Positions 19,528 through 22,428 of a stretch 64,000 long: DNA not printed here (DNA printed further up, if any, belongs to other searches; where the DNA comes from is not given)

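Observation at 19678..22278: Unusual 866-aa fusion: isochorismatase-like hydrolase + APH-fold kinase + NUDIX hydrolase, translationally coupled to a cNMP-gated K+ channel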

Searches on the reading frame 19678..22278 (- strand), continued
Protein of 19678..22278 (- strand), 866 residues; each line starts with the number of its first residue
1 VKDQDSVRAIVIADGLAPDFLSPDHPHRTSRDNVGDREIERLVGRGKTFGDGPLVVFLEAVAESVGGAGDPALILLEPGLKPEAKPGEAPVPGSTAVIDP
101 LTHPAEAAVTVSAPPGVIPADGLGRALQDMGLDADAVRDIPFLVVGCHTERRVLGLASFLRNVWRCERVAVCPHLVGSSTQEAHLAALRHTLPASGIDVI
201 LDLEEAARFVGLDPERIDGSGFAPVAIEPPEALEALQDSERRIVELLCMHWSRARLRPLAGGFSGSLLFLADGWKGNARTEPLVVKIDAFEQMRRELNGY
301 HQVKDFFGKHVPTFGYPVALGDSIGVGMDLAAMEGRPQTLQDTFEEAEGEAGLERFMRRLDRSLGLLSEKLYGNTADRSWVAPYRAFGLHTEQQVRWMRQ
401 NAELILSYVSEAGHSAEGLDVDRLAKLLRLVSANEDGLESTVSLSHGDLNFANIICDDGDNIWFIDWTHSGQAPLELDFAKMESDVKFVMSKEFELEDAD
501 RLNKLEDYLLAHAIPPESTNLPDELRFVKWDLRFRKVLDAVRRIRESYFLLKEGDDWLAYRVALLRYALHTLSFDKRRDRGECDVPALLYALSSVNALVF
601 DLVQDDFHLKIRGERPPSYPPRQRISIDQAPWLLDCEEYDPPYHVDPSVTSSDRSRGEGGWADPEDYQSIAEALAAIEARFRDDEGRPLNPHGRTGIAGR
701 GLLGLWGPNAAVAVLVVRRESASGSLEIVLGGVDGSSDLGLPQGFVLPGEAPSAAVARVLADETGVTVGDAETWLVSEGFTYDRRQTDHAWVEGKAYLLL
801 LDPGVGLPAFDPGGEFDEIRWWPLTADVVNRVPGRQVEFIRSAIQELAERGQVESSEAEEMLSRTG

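Call 50: search_protein_families(library=pfam, proteins=[L001:12615-14924:+, L065:3219-4769:+, L027:8339-11377:-, L040:3094-5529:+, L055:1421-6559:-], max_evalue=0.01)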
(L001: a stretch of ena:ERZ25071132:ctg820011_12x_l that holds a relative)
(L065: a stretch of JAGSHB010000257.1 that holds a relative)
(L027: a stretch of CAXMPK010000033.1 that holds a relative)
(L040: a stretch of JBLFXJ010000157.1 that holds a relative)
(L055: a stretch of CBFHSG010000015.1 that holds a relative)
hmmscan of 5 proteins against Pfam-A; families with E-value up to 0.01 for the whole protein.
L001:12615-14924:+ (769 aa): 10 families
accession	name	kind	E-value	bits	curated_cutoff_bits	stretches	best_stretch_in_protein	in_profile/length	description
PF19974.5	TCAD9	-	3.5e-55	188.3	40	2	415-571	272-428/429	Ternary complex associated domain 9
PF22785.1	Tc-R-P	-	7.6e-16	59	27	1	637-734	14-105/106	Polymorphic toxin system, DSP-PTPase phosphatase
PF05706.17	CDKN3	-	2.4e-14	53.8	20.7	1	606-731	28-156/168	Cyclin-dependent kinase inhibitor 3 (CDKN3)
PF22784.1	PTP-SAK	-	7.2e-13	49.3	27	1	642-751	27-142/153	Swiss Army Knife protein, DSP-PTPase phosphatase domain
PF00782.25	DSPc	-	2.1e-11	44.2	33.5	1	669-752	33-117/133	Dual specificity phosphatase, catalytic domain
PF22741.1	PTP-NADK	-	2.1e-08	34.2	27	1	643-762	45-161/163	DSP-PTPase phosphatase fused to NAD+ Kinase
PF00857.26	Isochorismatase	-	2.3e-08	34.8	27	1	42-193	20-165/175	Isochorismatase domain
PF01636.29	APH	-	1.1e-05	25.8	23.2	1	364-484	101-209/239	Phosphotransferase enzyme family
PF13350.11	Y_phosphatase3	-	0.00035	21.1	22.2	1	677-749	105-169/240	Tyrosine phosphatase family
PF00102.32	Y_phosphatase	-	0.0029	17.7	20.9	1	694-746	154-213/234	Protein-tyrosine phosphatase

L065:3219-4769:+ (517 aa): 3 families
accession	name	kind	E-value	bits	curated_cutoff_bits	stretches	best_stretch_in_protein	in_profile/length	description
PF00459.30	Inositol_P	-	2.3e-27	96.6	27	1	95-327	14-245/271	Inositol monophosphatase family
PF13581.12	HATPase_c_2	-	2.1e-25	89.6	27.4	1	363-488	1-126/127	Histidine kinase-like ATPase domain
PF02518.31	HATPase_c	-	1.9e-07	31.9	26.4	1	393-488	5-106/111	Histidine kinase-, DNA gyrase B-, and HSP90-like ATPase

L027:8339-11377:- (1013 aa): 9 families
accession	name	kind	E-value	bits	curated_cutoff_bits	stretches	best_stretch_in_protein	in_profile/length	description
PF00909.26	Ammonium_transp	-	2.5e-111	372.7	23.2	1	25-416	2-397/399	Ammonium Transporter Family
PF07228.17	SpoIIE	-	3.6e-49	167.8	25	1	671-861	2-191/192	Stage II sporulation protein E (SpoIIE)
PF13581.12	HATPase_c_2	-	8.3e-25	87.7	27.4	1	877-1002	2-127/127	Histidine kinase-like ATPase domain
PF13426.13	PAS_9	-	2.9e-09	37.6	27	1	505-604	9-103/103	PAS domain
PF08448.16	PAS_4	-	8.1e-07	29.7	23.1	1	493-607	1-110/110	PAS fold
PF00989.32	PAS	-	3e-06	27.6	22.6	1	492-601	6-112/113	PAS fold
PF08447.18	PAS_3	-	9.3e-05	23.1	25.6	1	517-598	9-88/89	PAS fold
PF02518.31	HATPase_c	-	0.00032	21.5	26.4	1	906-985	5-85/111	Histidine kinase-, DNA gyrase B-, and HSP90-like ATPase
PF00672.30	HAMP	-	0.0052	17.5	25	0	430-463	20-53/53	HAMP domain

L040:3094-5529:+ (812 aa): 2 families
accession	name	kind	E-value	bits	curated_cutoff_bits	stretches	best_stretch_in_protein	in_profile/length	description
PF07228.17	SpoIIE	-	3.9e-49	167.7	25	1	618-809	1-191/192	Stage II sporulation protein E (SpoIIE)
PF05226.16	CHASE2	-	2e-34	119.8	26.3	1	118-452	2-235/257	CHASE2 domain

L055:1421-6559:- (1713 aa): 15 families
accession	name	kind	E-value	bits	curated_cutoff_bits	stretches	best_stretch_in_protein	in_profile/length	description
PF00072.30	Response_reg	-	7.3e-50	168.2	30.2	2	1382-1493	1-110/111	Response regulator receiver domain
PF02518.31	HATPase_c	-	3.7e-32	111.5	26.4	1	1097-1211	1-109/111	Histidine kinase-, DNA gyrase B-, and HSP90-like ATPase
PF00512.31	HisKA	-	7.1e-23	80.9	26.9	1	985-1050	1-66/66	His Kinase A (phospho-acceptor) domain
PF13185.12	GAF_2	-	9.6e-16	58.7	28.6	1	823-960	8-132/136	GAF domain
PF01627.28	Hpt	-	2.6e-14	53.7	24.6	1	1543-1623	2-82/84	Hpt domain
PF00989.32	PAS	-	1.3e-11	44.9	22.6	1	677-786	5-113/113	PAS fold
PF13426.13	PAS_9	-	1.5e-10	41.7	27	1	683-788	1-103/103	PAS domain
PF02743.24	dCache_1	-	4.9e-09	36.5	45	1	308-519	67-235/240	Cache domain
PF00672.30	HAMP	-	5.6e-09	36.6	25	1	561-609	4-52/53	HAMP domain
PF01590.32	GAF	-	3.6e-08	34.5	22.4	1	821-960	4-130/133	GAF domain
PF08448.16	PAS_4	-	2.7e-07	31.3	23.1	1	683-791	5-110/110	PAS fold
PF14215.12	bHLH-MYC_N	-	4.5e-05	24.2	30.2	1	874-928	102-157/181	bHLH-MYC and R2R3-MYB transcription factors N-terminal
PF13188.13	PAS_8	-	7.6e-05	22.9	21.8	1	677-723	5-48/65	PAS domain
PF22922.2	GAF_NLP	-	0.001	19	24.1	1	862-962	66-170/175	NLP protein GAF domain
PF14988.11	DUF4515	-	0.0081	16.5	24.5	1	601-667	20-85/206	Domain of unknown function (DUF4515)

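Call 59: find_homologous_proteins(query=L001:12615-14924:+, max_evalue=0.00001)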
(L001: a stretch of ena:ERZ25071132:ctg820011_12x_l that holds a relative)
Query L001:12615-14924:+ (769 aa): 1416 proteins with E <= 0.00001 among 8000 candidates; the best 120 are listed.
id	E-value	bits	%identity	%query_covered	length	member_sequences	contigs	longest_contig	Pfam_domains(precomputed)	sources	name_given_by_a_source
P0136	0.0e+0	1776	100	100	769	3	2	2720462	PF00857.27,PF22784.2,PF05706.18,PF22741.2,PF22785.2,PF19974.6,PF00782.26,PF01636.30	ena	-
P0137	0.0e+0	1146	65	99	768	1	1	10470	PF00857.27,PF22784.2,PF05706.18,PF22785.2,PF19974.6,PF00782.26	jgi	-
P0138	0.0e+0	1134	63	99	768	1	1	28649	PF00857.27,PF22784.2,PF05706.18,PF22785.2,PF19974.6,PF00782.26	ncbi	-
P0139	0.0e+0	1110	62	99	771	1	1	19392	PF00857.27,PF22784.2,PF05706.18,PF22741.2,PF22785.2,PF19974.6,PF00782.26,PF01636.30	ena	-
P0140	0.0e+0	1100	61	99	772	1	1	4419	PF22784.2,PF05706.18,PF22785.2,PF19974.6,PF00782.26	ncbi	-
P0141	0.0e+0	1095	61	99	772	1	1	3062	PF00857.27,PF22784.2,PF05706.18,PF22785.2,PF19974.6,PF00782.26,PF01636.30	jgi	jgi:protein-tyrosine phosphatase/nicotinamidase-related amidase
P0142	0.0e+0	1093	61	99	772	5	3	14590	PF00857.27,PF22784.2,PF05706.18,PF22785.2,PF19974.6,PF00782.26,PF01636.30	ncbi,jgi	ncbi:MAG: protein-tyrosine phosphatase/nicotinamidase-related amidase [Chlamydiales bacterium]|jgi:p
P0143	0.0e+0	1090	61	100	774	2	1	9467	PF00857.27,PF22784.2,PF05706.18,PF22785.2,PF19974.6,PF00782.26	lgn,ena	-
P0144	0.0e+0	1090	62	99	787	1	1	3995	PF00857.27,PF22784.2,PF05706.18,PF22785.2,PF19974.6,PF00782.26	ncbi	-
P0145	0.0e+0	1082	61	99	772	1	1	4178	PF00857.27,PF22784.2,PF05706.18,PF22785.2,PF19974.6,PF00782.26,PF01636.30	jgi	-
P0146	0.0e+0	1082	61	99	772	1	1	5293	PF00857.27,PF22784.2,PF05706.18,PF22785.2,PF19974.6,PF00782.26,PF01636.30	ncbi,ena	-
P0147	0.0e+0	1082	61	99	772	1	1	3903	PF00857.27,PF22784.2,PF05706.18,PF22785.2,PF19974.6,PF00782.26,PF01636.30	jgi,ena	jgi:protein-tyrosine phosphatase/nicotinamidase-related amidase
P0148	0.0e+0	1081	61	99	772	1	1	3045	PF00857.27,PF22784.2,PF05706.18,PF22785.2,PF19974.6,PF00782.26,PF01636.30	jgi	jgi:protein-tyrosine phosphatase/nicotinamidase-related amidase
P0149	0.0e+0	1081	62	99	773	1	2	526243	PF22784.2,PF05706.18,PF22785.2,PF19974.6,PF00782.26,PF01636.30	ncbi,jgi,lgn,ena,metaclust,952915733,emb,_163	jgi:protein-tyrosine phosphatase/nicotinamidase-related amidase|metaclust:\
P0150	0.0e+0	1080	61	99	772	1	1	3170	PF00857.27,PF22784.2,PF05706.18,PF22785.2,PF19974.6,PF00782.26,PF01636.30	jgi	jgi:protein-tyrosine phosphatase/nicotinamidase-related amidase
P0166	0.0e+0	1039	60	99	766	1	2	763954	PF00857.27,PF22784.2,PF05706.18,PF22785.2,PF19974.6,PF00782.26,PF01636.30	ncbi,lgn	ncbi:MAG: dual specificity protein phosphatase family protein [Vulcanimicrobiota bacterium]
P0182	2.6e-296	1003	58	99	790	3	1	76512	PF00857.27,PF22784.2,PF05706.18,PF22785.2,PF19974.6,PF00782.26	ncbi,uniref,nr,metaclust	ncbi:Protein-tyrosine phosphatase-related protein [Enhygromyxa salina]|uniref:protein-tyrosine-phosp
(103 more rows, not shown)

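Call 60: find_encoding_contigs(protein=P0182, flank=7000, max_places=1)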
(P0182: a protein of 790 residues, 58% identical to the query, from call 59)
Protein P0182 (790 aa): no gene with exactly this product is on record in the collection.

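Call 61: find_encoding_contigs(protein=P0166, flank=7000, max_places=1)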
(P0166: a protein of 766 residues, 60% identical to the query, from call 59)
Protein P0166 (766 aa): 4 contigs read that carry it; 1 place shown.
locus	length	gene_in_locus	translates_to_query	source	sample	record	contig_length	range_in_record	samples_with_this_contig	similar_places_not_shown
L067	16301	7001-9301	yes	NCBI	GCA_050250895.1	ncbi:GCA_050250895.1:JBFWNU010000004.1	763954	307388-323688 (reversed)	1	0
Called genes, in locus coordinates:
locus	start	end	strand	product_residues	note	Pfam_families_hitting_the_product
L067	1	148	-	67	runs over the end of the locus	-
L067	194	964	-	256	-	-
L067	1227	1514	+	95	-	PF07238:PilZ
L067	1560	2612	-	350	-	PF10520:Lipid_desat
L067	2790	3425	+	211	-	-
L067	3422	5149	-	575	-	PF00004:AAA, PF17862:AAA_lid_3, PF01434:Peptidase_M41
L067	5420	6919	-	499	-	PF13188:PAS_8 (faint), PF13426:PAS_9 (faint), PF08447:PAS_3, PF00512:HisKA, PF02518:HATPase_c, PF00072:Response_reg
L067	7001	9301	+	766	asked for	PF00857:Isochorismatase (weak), PF19974:TCAD9, PF01636:APH (weak), PF19974:TCAD9, PF05706:CDKN3, PF22785:Tc-R-P, PF00782:DSPc, PF22784:PTP-SAK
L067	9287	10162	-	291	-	PF04389:Peptidase_M28, PF01546:Peptidase_M20 (weak)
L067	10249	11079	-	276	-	PF00296:Bac_luciferase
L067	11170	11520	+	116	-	PF01627:Hpt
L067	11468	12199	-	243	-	PF00117:GATase, PF07722:Peptidase_C26 (weak)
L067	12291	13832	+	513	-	PF07719:TPR_2 (faint), PF13414:TPR_11 (faint), PF13428:TPR_14 (faint), PF13432:TPR_16 (faint), PF14559:TPR_19 (weak), PF13431:TPR_17 (faint), PF00578:AhpC-TSA (weak)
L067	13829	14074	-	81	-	PF10073:GapR_DNA-bd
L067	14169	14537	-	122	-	-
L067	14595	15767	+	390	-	-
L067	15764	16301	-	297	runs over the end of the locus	PF00781:DAGK_cat, PF19279:YegS_C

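Call 62: find_encoding_contigs(protein=P0149, flank=7000, max_places=1)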
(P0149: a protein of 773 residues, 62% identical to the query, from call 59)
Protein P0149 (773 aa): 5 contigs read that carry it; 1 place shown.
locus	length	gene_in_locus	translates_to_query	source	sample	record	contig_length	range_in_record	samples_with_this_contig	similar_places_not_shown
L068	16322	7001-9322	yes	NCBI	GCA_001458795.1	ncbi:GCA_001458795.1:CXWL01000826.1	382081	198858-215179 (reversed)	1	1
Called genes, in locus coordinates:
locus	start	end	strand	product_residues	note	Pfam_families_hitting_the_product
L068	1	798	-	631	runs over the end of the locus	PF14870:PSII_BNR (faint), PF15902:Sortilin-Vps10 (faint), PF02012:BNR (faint)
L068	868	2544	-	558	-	PF13557:Phenol_MetA_deg (weak), PF17963:Big_9 (weak), PF00691:OmpA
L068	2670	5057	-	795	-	PF03104:DNA_pol_B_exo1, PF13482:RNase_H_2, PF00136:DNA_pol_B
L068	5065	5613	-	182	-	PF00936:BMC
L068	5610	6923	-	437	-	PF01512:Complex1_51K, PF10531:SLBB, PF13187:Fer4_9 (faint), PF13534:Fer4_17, PF13375:RnfC_N (weak)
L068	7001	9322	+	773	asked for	PF19974:TCAD9, PF01636:APH, PF19974:TCAD9, PF05706:CDKN3, PF22785:Tc-R-P, PF00782:DSPc, PF22784:PTP-SAK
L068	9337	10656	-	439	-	PF00501:AMP-binding (weak)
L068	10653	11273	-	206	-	-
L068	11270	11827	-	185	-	-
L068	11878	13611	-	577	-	-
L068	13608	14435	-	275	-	-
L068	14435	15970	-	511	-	PF07726:AAA_3 (faint), PF17863:AAA_lid_2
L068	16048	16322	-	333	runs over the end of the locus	PF03739:LptF_LptG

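Call 93: find_related_loci(query=A2, collection=viral_contigs, flank=3000)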
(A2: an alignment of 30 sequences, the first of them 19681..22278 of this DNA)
Query A2 (866 aa) in viral_contigs; peptide patterns used: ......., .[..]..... (x = any residue, [..] = any of these).
18 stretches matched a pattern, but none encodes a relative of the query by tblastn (E <= 1e-3).

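Call 94: search_dna_similar(query=window:19678-22278:-, collection=plasmids, mode=protein, max_rows=10)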
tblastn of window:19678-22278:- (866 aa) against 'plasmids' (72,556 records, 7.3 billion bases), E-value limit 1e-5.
Records with a match: 45; places in all: 48; records where one place covers at least 80% of the query: 0.
Best place of each record, by identity: <60% 45.
By first word of the organism name: Streptomyces 40; Amycolatopsis 2; Prauserella 1; Kitasatospora 1; Pseudonocardia 1.
By predicted mobility (MOB-suite, as given by PLSDB): non-mobilizable 32; mobilizable 12; conjugative 1.
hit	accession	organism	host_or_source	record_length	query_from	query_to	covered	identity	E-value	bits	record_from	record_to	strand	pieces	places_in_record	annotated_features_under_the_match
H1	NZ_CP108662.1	Streptomyces anulatus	-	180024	632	864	27%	28.3%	3e-10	72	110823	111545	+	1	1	NUDIX domain-containing protein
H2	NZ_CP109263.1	Streptomyces anulatus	-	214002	632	864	27%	28.3%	3e-10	72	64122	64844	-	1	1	NUDIX domain-containing protein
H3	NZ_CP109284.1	Streptomyces anulatus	-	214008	632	864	27%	28.3%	3e-10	72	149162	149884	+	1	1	NUDIX domain-containing protein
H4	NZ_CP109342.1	Streptomyces anulatus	-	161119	623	805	21%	35.6%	1e-12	80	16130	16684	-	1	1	NUDIX domain-containing protein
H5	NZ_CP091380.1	Amycolatopsis sp. FU40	cell culture,soil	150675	608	802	23%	33.3%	2e-8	66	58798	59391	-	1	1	NUDIX domain-containing protein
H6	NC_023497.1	Amycolatopsis keratiniphila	-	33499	608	801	22%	33.0%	1e-9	70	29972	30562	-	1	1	NUDIX domain-containing protein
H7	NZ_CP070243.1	Streptomyces californicus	DSMZ Isolate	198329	625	826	23%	30.8%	4e-8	65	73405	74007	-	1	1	NUDIX domain-containing protein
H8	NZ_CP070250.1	Streptomyces californicus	DSMZ Isolate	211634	625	826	23%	30.8%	4e-8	65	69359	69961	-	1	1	NUDIX domain-containing protein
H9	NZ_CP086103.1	Streptomyces anulatus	Peperomia dindygulensis Miq.,cell ...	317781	683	864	21%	34.0%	8e-12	77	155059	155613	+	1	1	NUDIX domain-containing protein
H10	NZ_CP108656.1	Streptomyces sp. NBC_01102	-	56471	623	826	24%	30.1%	6e-8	64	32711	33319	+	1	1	NUDIX domain-containing protein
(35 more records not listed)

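Call 95: get_annotated_region(hit=H4, flank=300)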
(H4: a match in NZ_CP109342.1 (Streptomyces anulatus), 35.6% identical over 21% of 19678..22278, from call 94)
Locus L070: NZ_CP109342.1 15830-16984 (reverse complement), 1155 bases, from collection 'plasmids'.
description: Streptomyces anulatus strain NBC_01582 plasmid unnamed1, complete sequence
organism: Streptomyces anulatus (NCBI taxid 1892)
taxonomy: Bacteria; Actinomycetota; Actinomycetes; Kitasatosporales; Streptomycetaceae; Streptomyces; Streptomyces anulatus
host: -; source: -; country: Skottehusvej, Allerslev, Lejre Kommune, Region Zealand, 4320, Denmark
typing (MOB-suite, as given by PLSDB): non-mobilizable
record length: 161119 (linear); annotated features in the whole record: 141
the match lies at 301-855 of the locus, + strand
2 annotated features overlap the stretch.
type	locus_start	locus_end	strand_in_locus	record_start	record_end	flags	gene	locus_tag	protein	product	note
CDS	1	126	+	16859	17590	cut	-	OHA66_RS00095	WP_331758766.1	DUF4097 family beta strand repeat-containing protein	-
CDS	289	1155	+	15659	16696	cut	-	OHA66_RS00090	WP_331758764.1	NUDIX domain-containing protein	-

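Call 96: get_annotated_region(hit=H6, flank=300)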
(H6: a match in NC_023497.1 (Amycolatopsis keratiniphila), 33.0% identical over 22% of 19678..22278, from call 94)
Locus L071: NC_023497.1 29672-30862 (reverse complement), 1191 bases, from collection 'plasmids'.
description: Amycolatopsis keratiniphila plasmid pXL100, complete sequence
organism: Amycolatopsis keratiniphila (NCBI taxid 129921)
taxonomy: Bacteria; Actinomycetota; Actinomycetes; Pseudonocardiales; Pseudonocardiaceae; Amycolatopsis; Amycolatopsis keratiniphila
host: -; source: -; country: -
typing (MOB-suite, as given by PLSDB): mobilizable; relaxase MOBP
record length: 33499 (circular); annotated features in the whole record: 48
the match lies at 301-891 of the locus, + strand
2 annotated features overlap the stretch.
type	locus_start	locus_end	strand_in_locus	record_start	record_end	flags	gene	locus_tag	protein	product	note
CDS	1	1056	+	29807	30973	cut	-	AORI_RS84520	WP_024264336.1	NUDIX domain-containing protein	-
CDS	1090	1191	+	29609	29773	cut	-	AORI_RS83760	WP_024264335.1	hypothetical protein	-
